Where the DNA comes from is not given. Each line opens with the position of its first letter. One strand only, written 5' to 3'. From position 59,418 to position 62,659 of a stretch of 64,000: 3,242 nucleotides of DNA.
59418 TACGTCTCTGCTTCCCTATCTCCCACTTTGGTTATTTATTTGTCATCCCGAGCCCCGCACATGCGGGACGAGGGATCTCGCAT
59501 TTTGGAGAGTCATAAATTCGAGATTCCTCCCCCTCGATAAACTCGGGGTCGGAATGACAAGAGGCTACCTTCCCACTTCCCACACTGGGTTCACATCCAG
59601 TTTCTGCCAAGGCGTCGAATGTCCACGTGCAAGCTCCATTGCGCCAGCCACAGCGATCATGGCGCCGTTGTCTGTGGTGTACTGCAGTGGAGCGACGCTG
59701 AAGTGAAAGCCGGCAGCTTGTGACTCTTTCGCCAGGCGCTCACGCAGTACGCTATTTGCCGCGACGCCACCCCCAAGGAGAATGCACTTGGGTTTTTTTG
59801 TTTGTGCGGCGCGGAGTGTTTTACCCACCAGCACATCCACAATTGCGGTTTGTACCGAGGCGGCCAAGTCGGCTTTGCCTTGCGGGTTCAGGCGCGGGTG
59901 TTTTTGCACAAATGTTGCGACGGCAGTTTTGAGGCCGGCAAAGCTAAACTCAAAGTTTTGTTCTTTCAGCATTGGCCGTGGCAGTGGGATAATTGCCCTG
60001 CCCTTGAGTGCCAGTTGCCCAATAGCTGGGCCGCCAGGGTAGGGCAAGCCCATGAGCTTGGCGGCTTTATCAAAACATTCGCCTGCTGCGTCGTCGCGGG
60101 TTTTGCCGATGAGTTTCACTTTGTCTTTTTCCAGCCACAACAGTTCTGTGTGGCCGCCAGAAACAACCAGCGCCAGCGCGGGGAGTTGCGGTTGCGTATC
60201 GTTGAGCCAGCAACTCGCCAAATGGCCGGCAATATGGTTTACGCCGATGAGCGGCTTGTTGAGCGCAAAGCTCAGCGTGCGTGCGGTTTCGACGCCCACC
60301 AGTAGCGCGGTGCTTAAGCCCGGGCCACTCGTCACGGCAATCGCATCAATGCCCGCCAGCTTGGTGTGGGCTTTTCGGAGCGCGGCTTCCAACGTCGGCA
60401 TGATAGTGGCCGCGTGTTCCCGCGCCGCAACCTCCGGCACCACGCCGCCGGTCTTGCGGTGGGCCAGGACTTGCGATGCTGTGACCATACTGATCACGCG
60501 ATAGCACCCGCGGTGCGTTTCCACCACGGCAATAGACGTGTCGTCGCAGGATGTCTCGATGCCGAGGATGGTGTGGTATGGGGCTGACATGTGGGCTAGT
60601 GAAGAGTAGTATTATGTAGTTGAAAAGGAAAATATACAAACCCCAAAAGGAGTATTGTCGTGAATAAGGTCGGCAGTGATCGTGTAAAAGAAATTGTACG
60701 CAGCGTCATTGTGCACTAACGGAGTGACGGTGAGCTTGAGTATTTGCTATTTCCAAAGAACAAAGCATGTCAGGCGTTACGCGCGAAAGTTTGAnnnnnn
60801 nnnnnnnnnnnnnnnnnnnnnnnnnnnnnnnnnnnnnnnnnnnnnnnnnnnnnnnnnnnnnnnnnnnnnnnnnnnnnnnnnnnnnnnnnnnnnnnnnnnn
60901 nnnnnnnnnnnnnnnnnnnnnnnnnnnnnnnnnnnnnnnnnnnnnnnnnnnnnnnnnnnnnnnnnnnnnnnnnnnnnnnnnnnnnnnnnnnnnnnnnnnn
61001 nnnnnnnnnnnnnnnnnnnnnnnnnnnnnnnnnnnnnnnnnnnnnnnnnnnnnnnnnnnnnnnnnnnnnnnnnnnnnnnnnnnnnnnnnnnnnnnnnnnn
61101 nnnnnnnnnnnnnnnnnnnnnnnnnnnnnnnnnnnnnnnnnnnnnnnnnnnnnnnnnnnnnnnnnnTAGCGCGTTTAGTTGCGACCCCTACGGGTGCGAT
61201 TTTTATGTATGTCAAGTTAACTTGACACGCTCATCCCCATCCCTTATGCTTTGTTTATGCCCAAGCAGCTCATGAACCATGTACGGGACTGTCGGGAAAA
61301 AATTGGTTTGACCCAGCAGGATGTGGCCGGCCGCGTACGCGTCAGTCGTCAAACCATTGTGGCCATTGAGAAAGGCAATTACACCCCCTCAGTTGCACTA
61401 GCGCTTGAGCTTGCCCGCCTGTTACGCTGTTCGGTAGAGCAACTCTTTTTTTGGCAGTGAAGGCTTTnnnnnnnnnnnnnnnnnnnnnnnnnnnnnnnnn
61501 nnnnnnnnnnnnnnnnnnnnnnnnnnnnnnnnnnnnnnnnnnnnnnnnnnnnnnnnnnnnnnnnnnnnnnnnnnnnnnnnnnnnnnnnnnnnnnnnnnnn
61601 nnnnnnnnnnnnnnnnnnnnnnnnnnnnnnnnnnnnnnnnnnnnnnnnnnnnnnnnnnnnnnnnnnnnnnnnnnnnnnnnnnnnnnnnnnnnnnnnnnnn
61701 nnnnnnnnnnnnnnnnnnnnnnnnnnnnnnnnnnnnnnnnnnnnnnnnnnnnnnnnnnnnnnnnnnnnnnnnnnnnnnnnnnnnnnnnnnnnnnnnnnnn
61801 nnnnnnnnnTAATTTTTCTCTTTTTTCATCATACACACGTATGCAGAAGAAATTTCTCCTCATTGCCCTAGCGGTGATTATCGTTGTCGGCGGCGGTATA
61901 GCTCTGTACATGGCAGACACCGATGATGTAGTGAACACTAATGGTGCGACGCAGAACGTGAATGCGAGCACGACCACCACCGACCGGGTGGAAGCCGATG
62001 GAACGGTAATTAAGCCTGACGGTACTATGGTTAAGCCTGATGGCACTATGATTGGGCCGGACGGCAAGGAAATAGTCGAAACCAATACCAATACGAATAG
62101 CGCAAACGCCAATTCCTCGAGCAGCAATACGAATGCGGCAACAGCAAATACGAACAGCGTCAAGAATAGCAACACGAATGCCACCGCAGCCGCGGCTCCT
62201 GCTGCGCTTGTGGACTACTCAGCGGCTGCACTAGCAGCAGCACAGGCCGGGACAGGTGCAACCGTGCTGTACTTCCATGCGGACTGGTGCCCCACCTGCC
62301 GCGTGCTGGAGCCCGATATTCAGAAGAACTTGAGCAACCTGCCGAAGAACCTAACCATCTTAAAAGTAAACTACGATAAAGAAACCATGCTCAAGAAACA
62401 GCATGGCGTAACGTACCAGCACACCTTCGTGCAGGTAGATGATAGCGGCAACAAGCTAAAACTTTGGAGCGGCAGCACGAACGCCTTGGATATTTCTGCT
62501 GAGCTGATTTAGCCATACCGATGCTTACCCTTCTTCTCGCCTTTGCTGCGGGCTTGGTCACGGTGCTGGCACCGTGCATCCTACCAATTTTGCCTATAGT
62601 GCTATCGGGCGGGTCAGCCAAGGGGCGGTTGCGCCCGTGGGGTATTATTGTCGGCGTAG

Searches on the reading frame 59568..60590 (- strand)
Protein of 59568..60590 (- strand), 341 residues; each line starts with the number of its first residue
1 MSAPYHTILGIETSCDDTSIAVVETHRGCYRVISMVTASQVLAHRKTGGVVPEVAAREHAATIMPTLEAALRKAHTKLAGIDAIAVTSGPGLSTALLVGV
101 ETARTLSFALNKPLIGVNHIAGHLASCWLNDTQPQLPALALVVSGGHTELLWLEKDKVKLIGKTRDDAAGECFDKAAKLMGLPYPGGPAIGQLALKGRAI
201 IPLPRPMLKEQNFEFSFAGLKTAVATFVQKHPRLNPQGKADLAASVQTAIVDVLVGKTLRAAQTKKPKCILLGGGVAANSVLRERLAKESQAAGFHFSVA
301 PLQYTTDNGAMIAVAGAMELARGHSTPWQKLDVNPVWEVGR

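Call 25: search_protein_families(library=pfam, proteins=[window:59568-60590:-], max_evalue=0.001)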
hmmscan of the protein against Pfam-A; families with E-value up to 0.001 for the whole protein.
window:59568-60590:- (341 aa): 3 families
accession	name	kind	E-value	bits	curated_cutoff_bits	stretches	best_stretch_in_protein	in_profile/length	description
PF00814.31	TsaD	-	2.3e-90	303.4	24.8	1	32-313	2-263/264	tRNA N6-adenosine threonylcarbamoyltransferase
PF22521.2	HypF_C_2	-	2.8e-08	34.2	27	1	223-302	148-229/241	Carbamoyltransferase, Kae1-like Domain, second subdomain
PF02543.21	Carbam_trans_N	-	0.00016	21.6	24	0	235-291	269-325/346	Carbamoyltransferase N-terminus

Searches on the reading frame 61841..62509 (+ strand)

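Call 88: search_protein_families(library=pfam, proteins=[window:61841-62509:+], max_evalue=0.001)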
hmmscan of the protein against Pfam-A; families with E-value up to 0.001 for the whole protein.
window:61841-62509:+ (223 aa): 4 families
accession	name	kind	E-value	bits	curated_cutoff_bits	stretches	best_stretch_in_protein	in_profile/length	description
PF00085.26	Thioredoxin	-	3.1e-11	43.6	23.5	1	139-214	19-93/103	Thioredoxin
PF00578.27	AhpC-TSA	-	8.7e-06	26.1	26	1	136-188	24-77/124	AhpC/TSA family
PF13899.12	Thioredoxin_7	-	2.7e-05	24.6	27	1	125-178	4-60/83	Thioredoxin-like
PF13905.12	Thioredoxin_8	-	0.00028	21.6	27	1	141-203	4-69/94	Thioredoxin-like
